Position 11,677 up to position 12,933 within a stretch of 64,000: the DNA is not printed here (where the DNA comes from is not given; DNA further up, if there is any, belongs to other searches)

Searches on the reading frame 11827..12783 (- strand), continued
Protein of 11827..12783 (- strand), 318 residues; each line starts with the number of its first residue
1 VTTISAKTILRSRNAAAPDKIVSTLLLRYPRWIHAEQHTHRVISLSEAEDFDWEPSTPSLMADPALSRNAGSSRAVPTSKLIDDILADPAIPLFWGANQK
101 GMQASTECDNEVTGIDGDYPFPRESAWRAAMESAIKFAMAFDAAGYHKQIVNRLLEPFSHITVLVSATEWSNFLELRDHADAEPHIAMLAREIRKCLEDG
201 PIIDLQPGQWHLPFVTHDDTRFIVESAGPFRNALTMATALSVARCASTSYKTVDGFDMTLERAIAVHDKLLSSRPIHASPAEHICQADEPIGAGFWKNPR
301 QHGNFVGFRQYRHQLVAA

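Call 35: search_dna_similar(query=window:11827-12783:-, collection=phages, mode=protein, max_rows=40, rows=spread)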
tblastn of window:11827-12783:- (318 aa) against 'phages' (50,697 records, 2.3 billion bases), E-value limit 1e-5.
Records with a match: 1036; places in all: 1038; records where one place covers at least 80% of the query: 1012.
Best place of each record, by identity: <60% 1036.
By first word of the organism name: Escherichia 285; Pseudomonas 243; Vibrio 89; Klebsiella 51; Caulobacter 41; Stenotrophomonas 33; Flavobacterium 28; Campylobacter 24; Erwinia 22; Achromobacter 20; and 58 more.
By host as written in the record: - 131; Escherichia coli 91; Pseudomonas aeruginosa 75; Escherichia coli K-12 MG1655 30; Pseudomonas aeruginosa PAO1 26; Stenotrophomonas maltophilia 24; Campylobacter jejuni 22; Caulobacter vibrioides CB15 22; and 269 more.
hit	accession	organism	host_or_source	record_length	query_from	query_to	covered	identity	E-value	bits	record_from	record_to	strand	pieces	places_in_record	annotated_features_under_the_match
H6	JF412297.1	EBPR siphovirus 2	-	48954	4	315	98%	47.2%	6e-84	281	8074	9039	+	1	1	gp24: ThyX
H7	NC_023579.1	Erwinia phage Ea9-2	Erwinia amylovora strain Ea17-1-1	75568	3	315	98%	39.2%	1e-61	217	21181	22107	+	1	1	thymidylate synthase | hypothetical protein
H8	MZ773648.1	Dinoroseobacter phage vB_DshP-R7L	Dinoroseobacter shibae DFL12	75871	4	312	97%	38.7%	1e-55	200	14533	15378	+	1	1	thymidylate synthase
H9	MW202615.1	Caudoviricetes sp.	Manatee Spring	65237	4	315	98%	37.1%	9e-39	151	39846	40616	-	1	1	thymidylate synthase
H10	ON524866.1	Pseudomonas phage vB_PaeM_RP10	Pseudomonas aeruginosa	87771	3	307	96%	37.3%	8e-44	166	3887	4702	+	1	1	putative thymidylate synthase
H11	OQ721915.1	Pseudomonas phage vB_VIPPAEUMC01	Pseudomonas aeruginosa ATCC 15442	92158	4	316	98%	36.3%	8e-48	177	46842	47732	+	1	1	thymidylate synthase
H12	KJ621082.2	Dinoroseobacter phage DFL12phi1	Dinoroseobacter shibae DFL12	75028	4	312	97%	36.7%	5e-50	183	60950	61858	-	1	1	putative thymidylate synthase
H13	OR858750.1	Pseudomonas phage Pae01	Pseudomonas aeruginosa Pa021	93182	4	316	98%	36.0%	8e-48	177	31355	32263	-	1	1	thymidylate synthase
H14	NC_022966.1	Pseudomonas phage PAK_P5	Pseudomonas aeruginosa PAK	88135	3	307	96%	37.0%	2e-43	165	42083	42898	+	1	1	hypothetical protein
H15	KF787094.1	Achromobacter phage JWDelta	Achromobacter xylosoxidans DSM 11852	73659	1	317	100%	35.3%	4e-47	175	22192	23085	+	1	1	putative thymidilate synthase | hypothetical protein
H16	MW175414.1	Escherichia phage VEc25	Escherichia coli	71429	1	315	99%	35.1%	7e-48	177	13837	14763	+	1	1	thymidilate synthase | hypothetical protein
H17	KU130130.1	Pseudomonas phage vB_PsyM_KIL5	Pseudomonas syringae pv. porri LMG 28495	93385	3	315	98%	35.2%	3e-44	167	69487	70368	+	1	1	putative thymidylate synthase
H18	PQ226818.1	Escherichia phage vB_EcoM_AMO3598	Escherichia sp.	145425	2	283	89%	38.5%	2e-44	167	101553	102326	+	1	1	putative thymidylate synthase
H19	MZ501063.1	Escherichia phage EmilieFrey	Escherichia coli K-12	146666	2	283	89%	38.5%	3e-44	167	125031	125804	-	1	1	thymidylate synthase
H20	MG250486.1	Raoultella phage Ro1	Raoultella ornithinolytica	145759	22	316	93%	36.6%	2e-48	179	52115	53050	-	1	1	putative thymidylate synthase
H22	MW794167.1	Vibrio phage ICP1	-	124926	3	286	89%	37.5%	1e-44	168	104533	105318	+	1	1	putative thymidylate synthase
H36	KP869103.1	Escherichia coli O157 typing phage 5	Escherichia coli O157:H7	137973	20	283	83%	37.4%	2e-44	167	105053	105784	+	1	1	FAD-dependent thymidylate synthase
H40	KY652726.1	Klebsiella phage vB_KpnM_BIS47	Klebsiella pneumoniae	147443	22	283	82%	37.2%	8e-45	169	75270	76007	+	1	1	hypothetical protein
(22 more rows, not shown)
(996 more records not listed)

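Call 44: get_annotated_region(hit=H22, flank=4000)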
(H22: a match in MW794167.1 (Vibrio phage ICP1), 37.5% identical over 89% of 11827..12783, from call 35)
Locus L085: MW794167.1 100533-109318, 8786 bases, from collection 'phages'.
description: Vibrio phage ICP1 isolate 2017_Dha_V, complete genome.
organism: Vibrio phage ICP1 (NCBI taxid 979525)
taxonomy: Viruses; Duplodnaviria; Heunggongvirae; Uroviricota; Caudoviricetes; Mohonavirus; Mohonavirus ICP1
host: -; source: -; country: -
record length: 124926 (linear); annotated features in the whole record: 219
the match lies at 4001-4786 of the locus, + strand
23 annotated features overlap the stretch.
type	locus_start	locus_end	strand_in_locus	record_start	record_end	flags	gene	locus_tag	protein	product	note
CDS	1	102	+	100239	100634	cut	-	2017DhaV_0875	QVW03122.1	hypothetical protein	Previously called: GP181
CDS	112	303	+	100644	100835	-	-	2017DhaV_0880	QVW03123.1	hypothetical protein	Previously called: GP182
CDS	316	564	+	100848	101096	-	-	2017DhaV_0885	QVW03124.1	hypothetical protein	Previously called: GP183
CDS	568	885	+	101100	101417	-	-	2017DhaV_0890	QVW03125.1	hypothetical protein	Previously called: GP184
CDS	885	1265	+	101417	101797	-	-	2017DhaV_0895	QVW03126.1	hypothetical protein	Previously called: GP185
CDS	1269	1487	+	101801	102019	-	-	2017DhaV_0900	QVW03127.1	hypothetical protein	Previously called: GP186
CDS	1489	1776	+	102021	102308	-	-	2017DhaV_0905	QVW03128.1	hypothetical protein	Previously called: GP187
CDS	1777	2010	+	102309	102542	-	-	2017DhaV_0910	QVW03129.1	hypothetical protein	Previously called: GP188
CDS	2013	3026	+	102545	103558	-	-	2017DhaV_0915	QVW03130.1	putative exonuclease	Previously called: GP189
CDS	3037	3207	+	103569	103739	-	-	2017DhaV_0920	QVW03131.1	hypothetical protein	Previously called: GP189A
CDS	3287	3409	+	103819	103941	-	-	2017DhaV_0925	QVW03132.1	hypothetical protein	Previously called: GP191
CDS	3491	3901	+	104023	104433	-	-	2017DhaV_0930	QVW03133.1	hypothetical protein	Previously called: GP192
CDS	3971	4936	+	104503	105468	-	-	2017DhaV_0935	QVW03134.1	putative thymidylate synthase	Previously called: GP193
CDS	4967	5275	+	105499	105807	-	-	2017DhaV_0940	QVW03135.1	hypothetical protein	Previously called: GP194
CDS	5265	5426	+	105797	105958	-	-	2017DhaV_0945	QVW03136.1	hypothetical protein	Previously called: GP195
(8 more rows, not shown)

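Call 45: get_annotated_region(hit=H7, flank=4000)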
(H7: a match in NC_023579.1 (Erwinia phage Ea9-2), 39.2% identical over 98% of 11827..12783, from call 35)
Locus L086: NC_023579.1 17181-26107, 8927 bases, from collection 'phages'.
description: Erwinia phage Ea9-2, complete genome.
organism: Erwinia phage Ea9-2 (NCBI taxid 1429767)
taxonomy: Viruses; Duplodnaviria; Heunggongvirae; Uroviricota; Caudoviricetes; Schitoviridae; Erskinevirinae; Johnsonvirus; Johnsonvirus Ea92
host: Erwinia amylovora strain Ea17-1-1; source: soil adjacent to infected trees; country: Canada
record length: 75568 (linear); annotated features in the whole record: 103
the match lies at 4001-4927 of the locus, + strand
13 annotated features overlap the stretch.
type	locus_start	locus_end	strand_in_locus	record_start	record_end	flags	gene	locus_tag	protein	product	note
CDS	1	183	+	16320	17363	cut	-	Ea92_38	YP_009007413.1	ATPase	-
CDS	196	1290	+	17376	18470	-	-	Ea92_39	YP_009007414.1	HNH endonuclease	-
CDS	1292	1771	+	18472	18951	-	-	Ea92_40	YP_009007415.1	dCTP deaminase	-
CDS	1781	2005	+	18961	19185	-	-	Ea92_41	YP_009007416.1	hypothetical protein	-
CDS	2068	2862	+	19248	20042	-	-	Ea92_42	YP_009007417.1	DNA methyltransferase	-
CDS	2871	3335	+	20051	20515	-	-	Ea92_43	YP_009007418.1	hypothetical protein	-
CDS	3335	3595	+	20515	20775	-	-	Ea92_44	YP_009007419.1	hypothetical protein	-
CDS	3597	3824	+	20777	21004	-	-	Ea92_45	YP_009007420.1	hypothetical protein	-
CDS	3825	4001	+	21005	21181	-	-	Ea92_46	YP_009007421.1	hypothetical protein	-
CDS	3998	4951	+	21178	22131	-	-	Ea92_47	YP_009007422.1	thymidylate synthase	-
CDS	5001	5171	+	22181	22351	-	-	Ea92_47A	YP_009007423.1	hypothetical protein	-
CDS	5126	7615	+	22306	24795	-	-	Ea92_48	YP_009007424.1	RIIA lysis inhibitor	-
CDS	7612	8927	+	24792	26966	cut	-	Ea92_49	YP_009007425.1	RIIB lysis inhibitor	-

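Call 46: get_annotated_region(hit=H6, flank=6000)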
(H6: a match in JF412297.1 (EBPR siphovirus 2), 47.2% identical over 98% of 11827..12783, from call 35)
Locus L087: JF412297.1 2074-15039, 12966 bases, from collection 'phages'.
description: EBPR siphovirus 2, partial sequence.
organism: EBPR siphovirus 2 (NCBI taxid 1048521)
taxonomy: Viruses; Duplodnaviria; Heunggongvirae; Uroviricota; Caudoviricetes
host: -; source: -; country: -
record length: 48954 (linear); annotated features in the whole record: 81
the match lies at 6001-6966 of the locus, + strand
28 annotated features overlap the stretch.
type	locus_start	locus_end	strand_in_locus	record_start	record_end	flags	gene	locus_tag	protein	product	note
CDS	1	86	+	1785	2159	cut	gp9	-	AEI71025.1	hypothetical protein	ESV2_9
CDS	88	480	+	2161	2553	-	gp10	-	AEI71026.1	hypothetical protein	ESV2_10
CDS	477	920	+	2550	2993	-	gp11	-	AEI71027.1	resolvase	-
CDS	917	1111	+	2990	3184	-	gp12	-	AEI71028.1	hypothetical protein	ESV2_12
CDS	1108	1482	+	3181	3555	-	gp13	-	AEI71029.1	hypothetical protein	ESV2_13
CDS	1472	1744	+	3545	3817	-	gp14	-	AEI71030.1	hypothetical protein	ESV2_14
CDS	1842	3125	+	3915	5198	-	gp15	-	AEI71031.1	protease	-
CDS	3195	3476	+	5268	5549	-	gp16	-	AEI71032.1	hypothetical protein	ESV2_16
CDS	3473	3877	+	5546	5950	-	gp17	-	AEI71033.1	hypothetical protein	ESV2_17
CDS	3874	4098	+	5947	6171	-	gp18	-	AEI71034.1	hypothetical protein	ESV2_18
CDS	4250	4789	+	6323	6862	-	gp19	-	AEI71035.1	metalophosphoesterase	-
CDS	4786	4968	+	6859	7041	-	gp20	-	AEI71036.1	hypothetical protein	ESV2_20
CDS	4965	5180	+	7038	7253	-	gp21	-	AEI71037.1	hypothetical protein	ESV2_21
CDS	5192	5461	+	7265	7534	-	gp22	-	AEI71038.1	hypothetical protein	ESV2_22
CDS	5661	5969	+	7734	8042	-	gp23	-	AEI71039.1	hypothetical protein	ESV2_23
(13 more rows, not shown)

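Call 47: get_annotated_region(hit=H14, flank=4000)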
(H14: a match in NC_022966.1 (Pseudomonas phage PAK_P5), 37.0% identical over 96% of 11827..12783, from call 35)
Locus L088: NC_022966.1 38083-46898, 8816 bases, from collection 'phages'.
description: Pseudomonas phage PAK_P5, complete genome.
organism: Pseudomonas phage PAK_P5 (NCBI taxid 1327964)
taxonomy: Viruses; Duplodnaviria; Heunggongvirae; Uroviricota; Caudoviricetes; Nankokuvirus; Nankokuvirus PAKP3
host: Pseudomonas aeruginosa PAK; source: -; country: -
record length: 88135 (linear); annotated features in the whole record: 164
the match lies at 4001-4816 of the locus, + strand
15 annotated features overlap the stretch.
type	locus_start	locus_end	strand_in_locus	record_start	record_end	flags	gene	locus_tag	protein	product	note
CDS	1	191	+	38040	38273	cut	-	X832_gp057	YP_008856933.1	hypothetical protein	-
CDS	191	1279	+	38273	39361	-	-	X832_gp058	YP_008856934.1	hypothetical protein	putative exodeoxyribonuclease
CDS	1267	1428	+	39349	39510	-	-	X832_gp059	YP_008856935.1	hypothetical protein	-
CDS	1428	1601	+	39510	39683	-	-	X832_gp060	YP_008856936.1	hypothetical protein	-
CDS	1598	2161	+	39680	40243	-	-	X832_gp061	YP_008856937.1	HNH endonuclease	-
CDS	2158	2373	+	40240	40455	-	-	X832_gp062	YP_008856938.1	hypothetical protein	-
CDS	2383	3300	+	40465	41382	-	-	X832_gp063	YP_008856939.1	DNA polymerase exonuclease subunit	-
CDS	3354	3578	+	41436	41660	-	-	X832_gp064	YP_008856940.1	hypothetical protein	-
CDS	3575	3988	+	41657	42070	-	-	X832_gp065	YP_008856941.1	hypothetical protein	-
CDS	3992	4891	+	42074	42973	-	-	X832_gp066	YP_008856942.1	hypothetical protein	-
CDS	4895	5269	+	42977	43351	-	-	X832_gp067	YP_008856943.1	thymidylate synthase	-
CDS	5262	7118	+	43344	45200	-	-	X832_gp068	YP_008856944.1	ribonucleotide reductase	-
CDS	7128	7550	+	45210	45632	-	-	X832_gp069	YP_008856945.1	hypothetical protein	-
CDS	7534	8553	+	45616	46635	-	-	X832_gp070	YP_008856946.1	putative ribonucleotide reductase beta subunit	-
CDS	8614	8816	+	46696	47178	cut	-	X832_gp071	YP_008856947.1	hypothetical protein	-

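Call 53: search_protein_families(library=ncbifam, proteins=[window:11827-12783:-], max_evalue=0.01)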
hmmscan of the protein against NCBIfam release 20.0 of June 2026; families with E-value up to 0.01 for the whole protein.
window:11827-12783:- (318 aa): 1 family
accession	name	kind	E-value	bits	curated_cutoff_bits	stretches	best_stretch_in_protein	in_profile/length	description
TIGR02170.1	thyX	equivalog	0.0038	16.8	87.9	0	160-195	163-198/211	FAD-dependent thymidylate synthase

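Call 90: find_related_loci(query=A1, collection=genome_contigs, flank=10000)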
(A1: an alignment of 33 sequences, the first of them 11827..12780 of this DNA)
Query A1 (317 aa) in genome_contigs; peptide patterns used: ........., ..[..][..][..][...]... (x = any residue, [..] = any of these).
294 stretches matched a pattern; 57 encode a relative of the query (tblastn E <= 1e-3); 57 distinct loci.
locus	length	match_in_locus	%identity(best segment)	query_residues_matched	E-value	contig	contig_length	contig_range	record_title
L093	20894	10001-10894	60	1-314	6e-122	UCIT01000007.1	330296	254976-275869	Rhizobiales bacterium isolate AFS086096 genome assembly, contig: contig_7, whole genome shotgun sequence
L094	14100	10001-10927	56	1-314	2e-109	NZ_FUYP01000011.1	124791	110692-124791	Sphingopyxis flava strain R11H, whole genome shotgun sequence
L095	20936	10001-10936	55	1-314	6e-107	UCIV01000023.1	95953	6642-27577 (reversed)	Rhizobiales bacterium isolate AFS084561 genome assembly, contig: contig_23, whole genome shotgun sequence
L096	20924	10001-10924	55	1-314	3e-106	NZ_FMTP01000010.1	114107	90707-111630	Ancylobacter rudongensis strain CGMCC 1.1761, whole genome shotgun sequence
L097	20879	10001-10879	56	1-314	3e-100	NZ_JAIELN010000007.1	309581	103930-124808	MAG: Hyphomicrobium sp. isolate co.spades.CONCOCT.1kb_066 c_000000000004, whole genome shotgun sequence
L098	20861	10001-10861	46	1-314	5e-79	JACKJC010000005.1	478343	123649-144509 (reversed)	MAG: Methylobacteriaceae bacterium isolate HK-STAS-PROT-29 HK-STAS-PROT-29_5, whole genome shotgun sequence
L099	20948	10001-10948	45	1-316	8e-78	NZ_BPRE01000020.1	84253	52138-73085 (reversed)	Methylorubrum suomiense strain DSM 14458 entry20, whole genome shotgun sequence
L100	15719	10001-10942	46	2-311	3e-76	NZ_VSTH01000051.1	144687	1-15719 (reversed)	Bradyrhizobium hipponense strain aSej3 asej3_(paired)_trimmed_(paired)_contig_51, whole genome shotgun sequence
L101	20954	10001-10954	44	2-314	3e-74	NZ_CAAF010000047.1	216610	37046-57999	Mesorhizobium sp. STM 4661, whole genome shotgun sequence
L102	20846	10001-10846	45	1-314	2e-72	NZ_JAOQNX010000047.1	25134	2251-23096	Rhodoblastus acidophilus strain MO Ga0394271_47, whole genome shotgun sequence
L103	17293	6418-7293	46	2-311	1e-70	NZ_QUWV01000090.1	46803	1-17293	Komagataeibacter melaceti strain AV382 NODE_98_length_46715_cov_60.262184, whole genome shotgun sequence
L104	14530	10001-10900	42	21-314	4e-69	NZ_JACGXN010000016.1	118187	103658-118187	Phyllobacterium myrsinacearum strain AN3 Ga0326540_16, whole genome shotgun sequence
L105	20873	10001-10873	45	1-314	4e-66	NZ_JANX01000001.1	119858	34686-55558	Inquilinus limosus MP06 Ilimosus_MP06_contig00001, whole genome shotgun sequence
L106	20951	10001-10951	47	2-311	8e-75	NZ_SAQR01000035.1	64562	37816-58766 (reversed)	MAG: Mesorhizobium sp. isolate N.Ca.IN.015.10.1 NODE_35_length_64562_cov_11.960500, whole genome shotgun sequence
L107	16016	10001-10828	44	23-314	7e-62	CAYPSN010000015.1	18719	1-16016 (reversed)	MAG TPA_asm: uncultured Candidatus Saccharibacteria bacterium isolate SRP133034_co1_64 genome assembly, contig: NODE_276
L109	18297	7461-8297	53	1-311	1e-93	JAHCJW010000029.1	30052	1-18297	MAG: Devosia sp. isolate TGS_PRO12 PRO12_29, whole genome shotgun sequence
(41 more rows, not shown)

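Call 98: search_protein_families(library=pfam, proteins=[L109:5647-5928:+, L001:9193-9459:+], max_evalue=0.1)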
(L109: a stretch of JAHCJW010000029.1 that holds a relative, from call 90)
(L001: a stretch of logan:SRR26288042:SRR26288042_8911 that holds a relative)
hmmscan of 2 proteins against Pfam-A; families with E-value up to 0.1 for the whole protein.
L109:5647-5928:+ (93 aa): 2 families
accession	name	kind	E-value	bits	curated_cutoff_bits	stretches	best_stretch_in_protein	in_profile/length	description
PF23297.2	ACP_SdgA_C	-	0.0038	17.7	27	1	24-63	25-64/95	Highly reducing polyketide synthase sdgA, C-terminal ACP domain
PF00550.31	PP-binding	-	0.011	16.4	20.8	1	32-56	21-45/67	Phosphopantetheine attachment site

L001:9193-9459:+ (88 aa): 0 families

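Call 103: search_solved_structures(query=A5, max_evalue=1, show_alignments=1)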
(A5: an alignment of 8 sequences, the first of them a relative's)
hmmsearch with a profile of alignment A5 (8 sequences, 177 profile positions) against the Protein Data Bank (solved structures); distinct sequences matched with E-value up to 1: 5.
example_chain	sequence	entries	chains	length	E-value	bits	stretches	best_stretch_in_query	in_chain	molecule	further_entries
1dek_A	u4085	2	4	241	0.0044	20.2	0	6-32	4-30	DEOXYNUCLEOSIDE MONOPHOSPHATE KINASE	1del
9jix_A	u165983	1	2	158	0.015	18.4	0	3-49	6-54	De Novo Designed ATPase, PL2x4_2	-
3lw7_A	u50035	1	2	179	0.21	14.7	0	153-177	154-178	Adenylate kinase related protein (AdkA-like)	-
3h0k_A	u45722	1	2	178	0.23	14.6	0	153-177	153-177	UPF0200 protein SSO1041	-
3nr7_A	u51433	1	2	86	0.64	13.1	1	36-88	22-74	DNA-binding protein H-NS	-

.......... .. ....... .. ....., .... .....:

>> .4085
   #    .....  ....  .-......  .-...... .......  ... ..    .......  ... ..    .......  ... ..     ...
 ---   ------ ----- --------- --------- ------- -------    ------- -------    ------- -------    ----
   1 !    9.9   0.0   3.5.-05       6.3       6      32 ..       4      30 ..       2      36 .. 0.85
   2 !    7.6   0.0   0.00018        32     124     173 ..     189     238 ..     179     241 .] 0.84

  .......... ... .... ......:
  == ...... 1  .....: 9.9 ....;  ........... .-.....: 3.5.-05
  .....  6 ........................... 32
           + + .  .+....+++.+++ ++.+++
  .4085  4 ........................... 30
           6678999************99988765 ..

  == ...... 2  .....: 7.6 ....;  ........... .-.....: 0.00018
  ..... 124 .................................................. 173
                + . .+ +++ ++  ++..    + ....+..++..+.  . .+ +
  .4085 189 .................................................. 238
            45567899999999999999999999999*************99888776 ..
